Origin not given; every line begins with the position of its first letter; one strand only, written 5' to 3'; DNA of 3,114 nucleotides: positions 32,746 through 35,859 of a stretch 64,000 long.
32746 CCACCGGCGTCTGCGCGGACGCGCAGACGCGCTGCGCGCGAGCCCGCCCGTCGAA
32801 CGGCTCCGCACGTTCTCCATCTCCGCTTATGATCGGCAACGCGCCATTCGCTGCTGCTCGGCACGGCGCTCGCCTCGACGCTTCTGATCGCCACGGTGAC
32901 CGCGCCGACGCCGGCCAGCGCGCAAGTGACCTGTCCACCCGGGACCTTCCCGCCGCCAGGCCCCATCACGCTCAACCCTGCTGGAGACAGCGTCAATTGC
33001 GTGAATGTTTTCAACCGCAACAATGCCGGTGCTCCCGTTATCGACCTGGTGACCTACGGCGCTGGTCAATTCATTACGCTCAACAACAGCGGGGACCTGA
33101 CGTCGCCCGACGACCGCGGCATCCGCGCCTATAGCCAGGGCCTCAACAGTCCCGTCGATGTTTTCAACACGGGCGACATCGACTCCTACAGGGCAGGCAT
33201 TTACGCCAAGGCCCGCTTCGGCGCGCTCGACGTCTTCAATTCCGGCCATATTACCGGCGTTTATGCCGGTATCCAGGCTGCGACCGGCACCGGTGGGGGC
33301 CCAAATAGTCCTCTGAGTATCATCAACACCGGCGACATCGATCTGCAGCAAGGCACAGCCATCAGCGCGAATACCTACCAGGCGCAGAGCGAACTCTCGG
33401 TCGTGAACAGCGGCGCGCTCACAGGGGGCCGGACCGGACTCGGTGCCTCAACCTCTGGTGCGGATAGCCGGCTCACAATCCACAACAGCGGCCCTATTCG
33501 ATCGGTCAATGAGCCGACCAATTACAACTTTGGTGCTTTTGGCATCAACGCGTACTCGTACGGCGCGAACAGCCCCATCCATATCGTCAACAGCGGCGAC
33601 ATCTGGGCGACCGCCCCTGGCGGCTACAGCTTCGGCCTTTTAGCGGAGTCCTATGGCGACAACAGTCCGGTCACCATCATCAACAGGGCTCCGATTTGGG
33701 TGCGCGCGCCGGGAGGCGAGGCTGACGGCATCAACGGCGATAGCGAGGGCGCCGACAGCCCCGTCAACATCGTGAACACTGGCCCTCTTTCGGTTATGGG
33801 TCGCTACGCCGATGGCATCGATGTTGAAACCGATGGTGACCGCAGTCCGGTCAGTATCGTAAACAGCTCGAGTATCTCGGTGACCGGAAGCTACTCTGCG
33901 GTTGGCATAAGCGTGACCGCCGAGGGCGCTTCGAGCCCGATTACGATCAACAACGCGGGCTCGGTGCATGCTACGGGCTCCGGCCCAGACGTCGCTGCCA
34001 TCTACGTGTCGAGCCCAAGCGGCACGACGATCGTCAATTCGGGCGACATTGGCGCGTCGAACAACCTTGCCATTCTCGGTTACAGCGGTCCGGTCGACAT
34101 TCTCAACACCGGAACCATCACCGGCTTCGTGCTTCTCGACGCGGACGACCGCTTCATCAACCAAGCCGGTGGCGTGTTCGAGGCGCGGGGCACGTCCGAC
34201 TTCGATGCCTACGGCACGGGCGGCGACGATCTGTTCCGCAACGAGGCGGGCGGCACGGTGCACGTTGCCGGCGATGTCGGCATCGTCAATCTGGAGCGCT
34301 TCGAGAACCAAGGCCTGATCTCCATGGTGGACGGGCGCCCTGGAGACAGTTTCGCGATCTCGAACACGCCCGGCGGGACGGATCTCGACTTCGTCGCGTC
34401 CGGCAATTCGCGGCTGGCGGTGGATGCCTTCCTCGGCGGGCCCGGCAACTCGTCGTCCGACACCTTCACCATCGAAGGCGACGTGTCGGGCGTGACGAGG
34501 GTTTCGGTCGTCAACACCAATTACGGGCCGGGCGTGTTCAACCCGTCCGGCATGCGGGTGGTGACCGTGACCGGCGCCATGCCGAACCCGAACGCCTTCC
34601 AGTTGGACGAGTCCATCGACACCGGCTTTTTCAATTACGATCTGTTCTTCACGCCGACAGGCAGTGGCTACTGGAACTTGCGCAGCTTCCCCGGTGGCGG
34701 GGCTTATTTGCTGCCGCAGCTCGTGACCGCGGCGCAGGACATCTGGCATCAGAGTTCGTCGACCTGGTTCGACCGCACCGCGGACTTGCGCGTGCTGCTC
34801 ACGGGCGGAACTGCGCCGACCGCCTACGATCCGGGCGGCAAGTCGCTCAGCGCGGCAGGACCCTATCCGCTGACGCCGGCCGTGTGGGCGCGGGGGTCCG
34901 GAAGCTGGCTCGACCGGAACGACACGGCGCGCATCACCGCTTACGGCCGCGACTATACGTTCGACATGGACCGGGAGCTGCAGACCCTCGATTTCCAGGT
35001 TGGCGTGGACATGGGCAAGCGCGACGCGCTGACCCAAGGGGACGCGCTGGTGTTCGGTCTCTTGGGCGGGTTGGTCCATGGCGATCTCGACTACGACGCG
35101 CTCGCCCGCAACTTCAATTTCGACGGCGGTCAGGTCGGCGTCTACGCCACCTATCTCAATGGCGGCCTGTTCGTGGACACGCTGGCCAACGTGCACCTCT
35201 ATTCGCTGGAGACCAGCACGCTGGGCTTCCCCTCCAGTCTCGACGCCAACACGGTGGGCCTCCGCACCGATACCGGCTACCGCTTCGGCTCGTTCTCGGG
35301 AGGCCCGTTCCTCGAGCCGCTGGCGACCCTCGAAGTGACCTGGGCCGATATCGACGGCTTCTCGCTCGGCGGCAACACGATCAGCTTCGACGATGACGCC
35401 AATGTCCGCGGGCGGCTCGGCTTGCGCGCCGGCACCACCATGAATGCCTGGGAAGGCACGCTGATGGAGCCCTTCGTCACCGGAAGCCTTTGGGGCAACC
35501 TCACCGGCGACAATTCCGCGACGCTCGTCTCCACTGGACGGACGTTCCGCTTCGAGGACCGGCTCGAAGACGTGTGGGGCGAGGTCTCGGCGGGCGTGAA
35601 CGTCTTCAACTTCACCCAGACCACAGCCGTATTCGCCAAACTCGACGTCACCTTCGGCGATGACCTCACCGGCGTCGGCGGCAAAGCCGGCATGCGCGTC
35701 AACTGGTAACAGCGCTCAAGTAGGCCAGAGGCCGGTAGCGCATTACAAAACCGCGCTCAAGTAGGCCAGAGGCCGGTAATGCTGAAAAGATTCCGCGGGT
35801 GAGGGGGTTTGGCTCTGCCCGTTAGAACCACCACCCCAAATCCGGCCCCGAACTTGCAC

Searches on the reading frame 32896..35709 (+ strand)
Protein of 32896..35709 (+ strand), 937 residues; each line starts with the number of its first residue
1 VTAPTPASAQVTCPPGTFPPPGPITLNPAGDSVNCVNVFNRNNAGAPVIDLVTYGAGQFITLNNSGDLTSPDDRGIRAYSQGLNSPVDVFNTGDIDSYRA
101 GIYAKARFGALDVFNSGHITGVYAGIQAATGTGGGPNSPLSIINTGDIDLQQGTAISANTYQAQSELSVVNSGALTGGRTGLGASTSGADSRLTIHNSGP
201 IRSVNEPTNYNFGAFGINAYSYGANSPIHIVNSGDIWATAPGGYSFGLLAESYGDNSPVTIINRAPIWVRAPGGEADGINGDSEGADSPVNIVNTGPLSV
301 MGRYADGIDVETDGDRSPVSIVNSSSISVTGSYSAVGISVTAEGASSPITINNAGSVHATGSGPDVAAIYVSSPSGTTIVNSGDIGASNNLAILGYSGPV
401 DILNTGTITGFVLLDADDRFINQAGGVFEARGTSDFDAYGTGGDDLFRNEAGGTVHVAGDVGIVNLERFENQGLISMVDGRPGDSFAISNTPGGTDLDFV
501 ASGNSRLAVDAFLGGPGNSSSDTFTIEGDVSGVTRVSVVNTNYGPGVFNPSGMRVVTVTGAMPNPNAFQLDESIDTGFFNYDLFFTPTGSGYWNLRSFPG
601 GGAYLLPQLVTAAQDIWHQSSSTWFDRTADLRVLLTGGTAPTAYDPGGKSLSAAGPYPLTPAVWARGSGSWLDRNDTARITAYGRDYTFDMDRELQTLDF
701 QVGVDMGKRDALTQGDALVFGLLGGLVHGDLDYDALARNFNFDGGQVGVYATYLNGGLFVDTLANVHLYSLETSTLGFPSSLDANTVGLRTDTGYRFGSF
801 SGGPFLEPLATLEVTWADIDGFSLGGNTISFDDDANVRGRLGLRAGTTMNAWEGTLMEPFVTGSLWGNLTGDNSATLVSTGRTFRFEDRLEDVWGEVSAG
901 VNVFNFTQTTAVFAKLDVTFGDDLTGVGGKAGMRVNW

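Call 79: search_protein_families(library=pfam, proteins=[window:32896-35709:+], max_evalue=1e-8)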
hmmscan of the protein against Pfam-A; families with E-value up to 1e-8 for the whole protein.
window:32896-35709:+ (937 aa): 1 family
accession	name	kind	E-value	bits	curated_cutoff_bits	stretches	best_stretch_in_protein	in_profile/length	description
PF03797.25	Autotransporter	-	4.3e-27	95.9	26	1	663-914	1-252/255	Autotransporter beta-domain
